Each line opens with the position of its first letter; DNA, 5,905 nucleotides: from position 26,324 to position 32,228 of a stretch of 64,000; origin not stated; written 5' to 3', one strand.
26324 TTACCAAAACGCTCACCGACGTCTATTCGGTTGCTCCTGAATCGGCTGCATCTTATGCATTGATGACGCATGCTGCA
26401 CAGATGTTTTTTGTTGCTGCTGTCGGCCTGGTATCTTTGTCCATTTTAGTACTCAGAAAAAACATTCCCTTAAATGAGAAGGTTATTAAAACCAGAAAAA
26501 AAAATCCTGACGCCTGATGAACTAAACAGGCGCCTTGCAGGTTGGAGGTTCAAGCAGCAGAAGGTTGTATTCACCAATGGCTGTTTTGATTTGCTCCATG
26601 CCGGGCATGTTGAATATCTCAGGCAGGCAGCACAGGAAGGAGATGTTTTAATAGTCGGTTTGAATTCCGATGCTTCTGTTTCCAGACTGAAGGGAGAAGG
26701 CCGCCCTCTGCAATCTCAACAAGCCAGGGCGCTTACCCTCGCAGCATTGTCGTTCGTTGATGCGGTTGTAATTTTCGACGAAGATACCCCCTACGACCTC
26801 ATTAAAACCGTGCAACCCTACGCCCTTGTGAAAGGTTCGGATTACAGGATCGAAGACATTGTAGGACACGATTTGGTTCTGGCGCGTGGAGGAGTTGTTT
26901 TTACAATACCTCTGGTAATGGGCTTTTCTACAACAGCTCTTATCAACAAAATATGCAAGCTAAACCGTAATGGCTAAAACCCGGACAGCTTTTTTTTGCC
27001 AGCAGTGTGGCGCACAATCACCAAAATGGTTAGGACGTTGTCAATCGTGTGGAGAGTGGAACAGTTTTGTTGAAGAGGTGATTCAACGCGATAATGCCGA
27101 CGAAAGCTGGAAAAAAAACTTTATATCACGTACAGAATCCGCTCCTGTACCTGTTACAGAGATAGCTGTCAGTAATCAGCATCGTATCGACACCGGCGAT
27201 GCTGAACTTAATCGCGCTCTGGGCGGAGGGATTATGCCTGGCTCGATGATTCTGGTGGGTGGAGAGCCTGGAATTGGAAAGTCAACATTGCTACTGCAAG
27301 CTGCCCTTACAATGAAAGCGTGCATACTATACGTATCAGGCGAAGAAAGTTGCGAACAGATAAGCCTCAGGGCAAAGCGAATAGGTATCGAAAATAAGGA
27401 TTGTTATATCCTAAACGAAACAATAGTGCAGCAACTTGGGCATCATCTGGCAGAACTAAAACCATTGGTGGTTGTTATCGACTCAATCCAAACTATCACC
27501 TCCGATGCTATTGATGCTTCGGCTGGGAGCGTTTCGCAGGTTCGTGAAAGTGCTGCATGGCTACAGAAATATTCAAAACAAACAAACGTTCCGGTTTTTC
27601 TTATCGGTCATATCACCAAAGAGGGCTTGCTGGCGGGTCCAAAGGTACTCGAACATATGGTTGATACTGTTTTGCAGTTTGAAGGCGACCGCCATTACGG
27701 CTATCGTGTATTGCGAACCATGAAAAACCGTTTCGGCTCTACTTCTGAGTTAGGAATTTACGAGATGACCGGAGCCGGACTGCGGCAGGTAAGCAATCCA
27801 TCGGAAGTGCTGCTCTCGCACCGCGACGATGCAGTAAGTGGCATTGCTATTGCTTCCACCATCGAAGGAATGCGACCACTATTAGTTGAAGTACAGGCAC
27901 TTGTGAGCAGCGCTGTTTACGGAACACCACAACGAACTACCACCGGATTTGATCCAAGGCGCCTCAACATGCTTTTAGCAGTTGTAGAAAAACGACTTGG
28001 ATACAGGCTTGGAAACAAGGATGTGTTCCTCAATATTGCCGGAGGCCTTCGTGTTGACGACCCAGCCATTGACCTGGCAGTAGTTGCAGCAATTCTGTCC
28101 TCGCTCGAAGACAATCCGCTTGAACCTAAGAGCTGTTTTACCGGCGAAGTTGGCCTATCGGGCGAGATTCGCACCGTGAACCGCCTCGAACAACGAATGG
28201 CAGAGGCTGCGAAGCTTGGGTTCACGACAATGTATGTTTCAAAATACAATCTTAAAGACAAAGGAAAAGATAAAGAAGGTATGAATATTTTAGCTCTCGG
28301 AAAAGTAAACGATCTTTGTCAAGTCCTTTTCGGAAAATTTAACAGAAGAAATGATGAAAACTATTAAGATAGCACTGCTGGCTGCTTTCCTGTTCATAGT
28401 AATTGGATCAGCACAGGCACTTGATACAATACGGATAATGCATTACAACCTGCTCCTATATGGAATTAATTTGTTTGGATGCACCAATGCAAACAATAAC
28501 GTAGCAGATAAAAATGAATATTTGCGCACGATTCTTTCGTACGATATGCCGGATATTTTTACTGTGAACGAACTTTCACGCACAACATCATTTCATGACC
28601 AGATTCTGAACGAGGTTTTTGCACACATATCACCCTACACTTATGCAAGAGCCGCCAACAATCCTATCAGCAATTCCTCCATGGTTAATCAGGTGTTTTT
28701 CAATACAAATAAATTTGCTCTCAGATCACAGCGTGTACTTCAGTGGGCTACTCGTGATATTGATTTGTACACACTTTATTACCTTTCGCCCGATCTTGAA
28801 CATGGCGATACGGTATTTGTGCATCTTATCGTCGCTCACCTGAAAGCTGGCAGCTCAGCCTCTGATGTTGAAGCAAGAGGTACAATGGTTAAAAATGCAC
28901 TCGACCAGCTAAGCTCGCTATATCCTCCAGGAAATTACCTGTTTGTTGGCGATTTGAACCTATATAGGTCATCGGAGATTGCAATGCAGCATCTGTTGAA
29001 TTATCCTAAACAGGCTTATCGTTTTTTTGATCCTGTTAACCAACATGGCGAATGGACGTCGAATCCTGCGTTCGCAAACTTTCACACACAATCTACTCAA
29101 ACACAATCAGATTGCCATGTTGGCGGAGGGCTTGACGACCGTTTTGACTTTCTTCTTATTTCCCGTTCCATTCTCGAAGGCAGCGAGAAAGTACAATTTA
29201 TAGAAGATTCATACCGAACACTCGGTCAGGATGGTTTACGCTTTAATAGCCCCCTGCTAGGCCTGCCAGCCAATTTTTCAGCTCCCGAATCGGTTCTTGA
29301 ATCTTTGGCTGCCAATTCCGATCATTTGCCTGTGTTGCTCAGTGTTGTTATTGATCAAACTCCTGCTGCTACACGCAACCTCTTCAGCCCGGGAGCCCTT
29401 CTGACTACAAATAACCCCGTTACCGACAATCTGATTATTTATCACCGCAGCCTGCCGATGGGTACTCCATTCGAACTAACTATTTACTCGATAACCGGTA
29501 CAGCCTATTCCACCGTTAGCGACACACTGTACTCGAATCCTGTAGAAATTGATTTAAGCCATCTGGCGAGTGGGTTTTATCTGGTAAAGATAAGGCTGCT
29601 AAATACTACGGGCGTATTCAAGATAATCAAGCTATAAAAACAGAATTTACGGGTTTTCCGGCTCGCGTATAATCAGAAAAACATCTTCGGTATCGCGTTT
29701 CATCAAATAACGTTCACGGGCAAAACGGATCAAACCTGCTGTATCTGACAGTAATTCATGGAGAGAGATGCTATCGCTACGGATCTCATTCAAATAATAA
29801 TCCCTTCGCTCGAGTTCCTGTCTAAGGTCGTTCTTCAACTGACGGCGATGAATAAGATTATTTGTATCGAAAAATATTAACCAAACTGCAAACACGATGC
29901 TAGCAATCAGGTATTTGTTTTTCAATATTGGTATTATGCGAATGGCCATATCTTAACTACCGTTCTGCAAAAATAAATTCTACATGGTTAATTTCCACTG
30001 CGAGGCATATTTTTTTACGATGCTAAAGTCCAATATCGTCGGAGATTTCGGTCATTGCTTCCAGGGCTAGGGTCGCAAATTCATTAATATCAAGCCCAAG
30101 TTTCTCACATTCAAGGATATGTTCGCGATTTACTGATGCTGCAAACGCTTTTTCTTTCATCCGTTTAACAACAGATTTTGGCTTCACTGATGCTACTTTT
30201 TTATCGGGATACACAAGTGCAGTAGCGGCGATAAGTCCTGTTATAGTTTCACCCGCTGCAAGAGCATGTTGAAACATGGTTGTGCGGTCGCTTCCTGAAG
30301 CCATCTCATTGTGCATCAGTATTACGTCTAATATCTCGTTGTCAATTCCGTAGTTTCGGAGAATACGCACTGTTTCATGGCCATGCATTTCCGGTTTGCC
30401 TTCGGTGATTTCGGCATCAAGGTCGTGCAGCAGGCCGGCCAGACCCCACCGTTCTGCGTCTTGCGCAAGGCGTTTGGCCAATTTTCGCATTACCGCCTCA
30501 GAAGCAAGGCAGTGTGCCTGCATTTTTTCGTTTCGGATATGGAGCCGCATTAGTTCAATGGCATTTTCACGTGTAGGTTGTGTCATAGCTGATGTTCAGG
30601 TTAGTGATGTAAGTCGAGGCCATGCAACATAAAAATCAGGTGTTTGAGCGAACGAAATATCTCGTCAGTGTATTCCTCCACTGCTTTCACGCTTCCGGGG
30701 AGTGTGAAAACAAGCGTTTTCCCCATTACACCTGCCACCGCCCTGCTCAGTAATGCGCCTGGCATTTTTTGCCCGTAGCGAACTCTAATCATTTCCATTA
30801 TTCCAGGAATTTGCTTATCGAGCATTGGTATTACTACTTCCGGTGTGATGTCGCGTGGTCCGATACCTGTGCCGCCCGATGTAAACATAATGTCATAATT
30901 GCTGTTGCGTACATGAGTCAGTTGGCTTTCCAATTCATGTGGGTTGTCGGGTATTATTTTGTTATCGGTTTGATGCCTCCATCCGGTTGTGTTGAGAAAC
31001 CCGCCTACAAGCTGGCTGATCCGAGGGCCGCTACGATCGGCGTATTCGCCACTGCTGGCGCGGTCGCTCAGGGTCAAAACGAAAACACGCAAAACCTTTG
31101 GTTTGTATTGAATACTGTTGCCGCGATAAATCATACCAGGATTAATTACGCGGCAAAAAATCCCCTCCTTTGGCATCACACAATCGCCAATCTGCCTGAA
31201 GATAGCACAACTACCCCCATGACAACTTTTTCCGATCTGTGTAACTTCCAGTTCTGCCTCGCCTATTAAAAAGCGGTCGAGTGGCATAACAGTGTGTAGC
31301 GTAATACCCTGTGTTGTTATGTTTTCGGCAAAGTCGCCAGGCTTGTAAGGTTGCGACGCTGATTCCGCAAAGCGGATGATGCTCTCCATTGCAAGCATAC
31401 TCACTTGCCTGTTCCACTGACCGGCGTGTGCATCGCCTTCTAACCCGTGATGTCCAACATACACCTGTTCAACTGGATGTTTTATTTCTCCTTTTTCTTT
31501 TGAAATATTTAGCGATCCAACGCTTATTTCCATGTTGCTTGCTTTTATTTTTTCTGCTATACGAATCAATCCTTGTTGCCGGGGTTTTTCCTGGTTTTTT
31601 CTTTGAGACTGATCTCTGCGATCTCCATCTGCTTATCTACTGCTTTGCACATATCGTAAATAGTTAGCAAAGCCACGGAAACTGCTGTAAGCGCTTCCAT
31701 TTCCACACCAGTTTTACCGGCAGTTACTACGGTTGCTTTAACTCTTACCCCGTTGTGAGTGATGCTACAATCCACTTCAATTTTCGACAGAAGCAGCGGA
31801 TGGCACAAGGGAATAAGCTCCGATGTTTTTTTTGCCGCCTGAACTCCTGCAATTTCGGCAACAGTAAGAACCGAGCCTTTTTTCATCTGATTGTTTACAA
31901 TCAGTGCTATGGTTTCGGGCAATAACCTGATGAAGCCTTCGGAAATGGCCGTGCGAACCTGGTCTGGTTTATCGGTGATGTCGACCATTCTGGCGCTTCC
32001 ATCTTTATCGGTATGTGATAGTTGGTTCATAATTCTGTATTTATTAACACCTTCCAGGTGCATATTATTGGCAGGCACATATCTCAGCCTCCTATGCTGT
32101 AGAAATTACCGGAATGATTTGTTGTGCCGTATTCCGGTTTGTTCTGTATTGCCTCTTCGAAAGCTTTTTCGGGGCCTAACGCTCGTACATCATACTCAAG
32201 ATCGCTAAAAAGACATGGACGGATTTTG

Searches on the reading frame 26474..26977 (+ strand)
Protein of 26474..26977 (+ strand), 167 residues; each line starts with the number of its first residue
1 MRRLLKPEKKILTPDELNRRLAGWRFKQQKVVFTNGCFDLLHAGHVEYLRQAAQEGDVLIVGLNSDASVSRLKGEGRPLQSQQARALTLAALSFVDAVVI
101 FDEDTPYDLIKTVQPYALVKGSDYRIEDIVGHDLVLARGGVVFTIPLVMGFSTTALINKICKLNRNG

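Call 92: search_protein_families(library=pfam, proteins=[window:26474-26977:+], max_evalue=0.00001)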
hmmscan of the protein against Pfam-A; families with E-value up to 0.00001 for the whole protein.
window:26474-26977:+ (167 aa): 1 family
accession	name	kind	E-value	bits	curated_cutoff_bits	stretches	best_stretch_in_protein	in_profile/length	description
PF01467.32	CTP_transf_like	-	2.1e-15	57.5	21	1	33-130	1-102/133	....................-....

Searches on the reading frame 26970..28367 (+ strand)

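Call 92: search_protein_families(library=pfam, proteins=[window:26970-28367:+], max_evalue=0.00001)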
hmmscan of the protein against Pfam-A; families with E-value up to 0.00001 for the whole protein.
window:26970-28367:+ (465 aa): 6 families
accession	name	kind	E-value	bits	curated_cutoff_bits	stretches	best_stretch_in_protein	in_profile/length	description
PF06745.19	ATPase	-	1.5e-12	47.9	26.6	1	74-143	2-75/231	KaiC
PF18073.7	Zn_ribbon_LapB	-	1.5e-11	44.2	25.7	1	10-35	3-28/28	Rubredoxin metal binding domain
PF13481.12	AAA_25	-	1.6e-11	44.6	27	1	73-219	15-194/195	AAA domain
PF13541.12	ChlI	-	2.8e-08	34.1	27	1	341-427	35-121/121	Subunit ChlI of Mg-chelatase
PF13401.12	AAA_22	-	4.7e-07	30.6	27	1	92-214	6-123/130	AAA domain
PF03796.21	DnaB_C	-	7.8e-07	29.2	27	0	73-134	2-66/255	DnaB-like helicase C terminal domain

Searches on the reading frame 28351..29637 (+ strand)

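Call 92: search_protein_families(library=pfam, proteins=[window:28351-29637:+], max_evalue=0.00001)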
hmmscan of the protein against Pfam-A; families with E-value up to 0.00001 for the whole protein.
window:28351-29637:+ (428 aa): 1 family
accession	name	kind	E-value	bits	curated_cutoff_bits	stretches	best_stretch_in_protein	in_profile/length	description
PF18962.6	Por_Secre_tail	-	1.2e-07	32.3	27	1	355-425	4-73/75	Secretion system C-terminal sorting domain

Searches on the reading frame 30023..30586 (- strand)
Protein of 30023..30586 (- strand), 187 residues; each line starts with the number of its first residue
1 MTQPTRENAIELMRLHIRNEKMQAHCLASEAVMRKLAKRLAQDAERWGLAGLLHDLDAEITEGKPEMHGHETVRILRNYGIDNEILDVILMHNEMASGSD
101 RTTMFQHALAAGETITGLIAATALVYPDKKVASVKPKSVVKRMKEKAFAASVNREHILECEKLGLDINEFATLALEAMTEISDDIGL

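Call 92: search_protein_families(library=pfam, proteins=[window:30023-30586:-], max_evalue=0.00001)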
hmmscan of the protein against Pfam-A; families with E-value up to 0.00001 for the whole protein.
window:30023-30586:- (187 aa): 1 family
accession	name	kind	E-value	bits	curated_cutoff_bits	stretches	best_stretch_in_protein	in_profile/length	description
PF01966.28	HD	-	9e-10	39.3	22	1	24-104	3-93/116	HD domain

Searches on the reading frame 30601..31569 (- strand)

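Call 92: search_protein_families(library=pfam, proteins=[window:30601-31569:-], max_evalue=0.00001)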
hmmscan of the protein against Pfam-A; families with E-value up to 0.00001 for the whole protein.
window:30601-31569:- (322 aa): 2 families
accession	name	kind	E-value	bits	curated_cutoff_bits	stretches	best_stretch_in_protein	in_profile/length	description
PF00994.29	MoCF_biosynth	-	8.7e-24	84.3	26.6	1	164-308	2-142/144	Probable molybdopterin binding domain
PF03473.23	MOSC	-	2.9e-11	43.8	22.7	1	47-153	3-119/120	MOSC domain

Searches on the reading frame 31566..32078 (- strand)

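Call 92: search_protein_families(library=pfam, proteins=[window:31566-32078:-], max_evalue=0.00001)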
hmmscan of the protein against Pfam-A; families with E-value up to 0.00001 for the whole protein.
window:31566-32078:- (170 aa): 1 family
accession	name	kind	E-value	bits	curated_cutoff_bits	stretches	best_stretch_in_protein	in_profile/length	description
PF01967.27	MoaC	-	1.3e-53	181.1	27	1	31-162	1-134/136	MoaC family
